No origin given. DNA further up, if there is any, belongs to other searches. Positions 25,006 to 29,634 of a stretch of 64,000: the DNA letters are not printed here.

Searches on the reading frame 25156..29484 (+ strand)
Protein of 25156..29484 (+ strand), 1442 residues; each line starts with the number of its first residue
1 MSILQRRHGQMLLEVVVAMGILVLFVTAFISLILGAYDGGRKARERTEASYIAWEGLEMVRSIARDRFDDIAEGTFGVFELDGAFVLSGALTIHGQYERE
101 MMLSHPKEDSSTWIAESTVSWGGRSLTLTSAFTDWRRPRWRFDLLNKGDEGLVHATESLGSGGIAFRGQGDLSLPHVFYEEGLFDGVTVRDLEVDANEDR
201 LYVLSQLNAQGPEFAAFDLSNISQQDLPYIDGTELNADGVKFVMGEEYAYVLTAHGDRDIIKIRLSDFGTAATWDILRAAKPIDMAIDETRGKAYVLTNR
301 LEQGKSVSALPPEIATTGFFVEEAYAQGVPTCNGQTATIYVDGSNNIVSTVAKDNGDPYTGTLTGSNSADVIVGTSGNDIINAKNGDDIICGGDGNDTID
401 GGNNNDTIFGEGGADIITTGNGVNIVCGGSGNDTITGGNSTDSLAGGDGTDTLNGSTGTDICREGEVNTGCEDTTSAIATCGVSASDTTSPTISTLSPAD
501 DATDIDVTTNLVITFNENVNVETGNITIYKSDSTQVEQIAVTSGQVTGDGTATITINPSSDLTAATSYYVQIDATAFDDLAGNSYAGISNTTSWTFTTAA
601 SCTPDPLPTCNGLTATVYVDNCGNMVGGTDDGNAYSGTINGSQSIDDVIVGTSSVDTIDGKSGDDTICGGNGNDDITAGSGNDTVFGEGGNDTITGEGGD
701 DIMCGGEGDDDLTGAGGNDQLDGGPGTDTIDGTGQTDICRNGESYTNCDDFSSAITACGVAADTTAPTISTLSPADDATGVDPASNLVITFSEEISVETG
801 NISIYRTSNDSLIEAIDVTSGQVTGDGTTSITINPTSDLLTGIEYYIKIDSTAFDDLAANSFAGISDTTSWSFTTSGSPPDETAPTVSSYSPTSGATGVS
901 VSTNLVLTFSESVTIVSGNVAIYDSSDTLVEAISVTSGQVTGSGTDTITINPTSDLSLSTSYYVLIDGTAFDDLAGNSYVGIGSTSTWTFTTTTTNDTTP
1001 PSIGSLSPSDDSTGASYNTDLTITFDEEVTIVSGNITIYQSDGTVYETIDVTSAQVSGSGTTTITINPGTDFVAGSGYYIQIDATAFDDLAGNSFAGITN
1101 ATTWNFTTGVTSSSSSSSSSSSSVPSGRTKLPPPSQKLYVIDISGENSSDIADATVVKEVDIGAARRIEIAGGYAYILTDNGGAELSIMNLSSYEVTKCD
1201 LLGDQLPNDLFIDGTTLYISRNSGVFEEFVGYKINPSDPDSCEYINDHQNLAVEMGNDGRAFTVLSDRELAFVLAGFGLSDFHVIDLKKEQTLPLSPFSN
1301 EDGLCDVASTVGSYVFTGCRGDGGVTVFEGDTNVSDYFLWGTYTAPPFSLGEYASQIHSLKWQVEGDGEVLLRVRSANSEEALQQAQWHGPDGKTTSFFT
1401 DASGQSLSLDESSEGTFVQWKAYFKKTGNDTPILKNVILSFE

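Call 25: search_protein_families(library=pfam, proteins=[window:25156-29484:+], max_evalue=0.0001)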
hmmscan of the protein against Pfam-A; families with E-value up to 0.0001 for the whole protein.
window:25156-29484:+ (1442 aa): 3 families
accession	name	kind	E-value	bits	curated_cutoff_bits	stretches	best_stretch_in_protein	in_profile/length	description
PF13205.12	Big_5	-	1.1e-66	222.5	23.6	4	487-598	1-105/105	Bacterial Ig-like domain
PF00353.25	HemolysinCabind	-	2.3e-31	107.8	23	4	678-712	2-36/36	RTX calcium-binding nonapeptide repeat (4 copies)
PF04234.18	CopC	-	4.5e-11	44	23.3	0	495-576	6-78/92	CopC domain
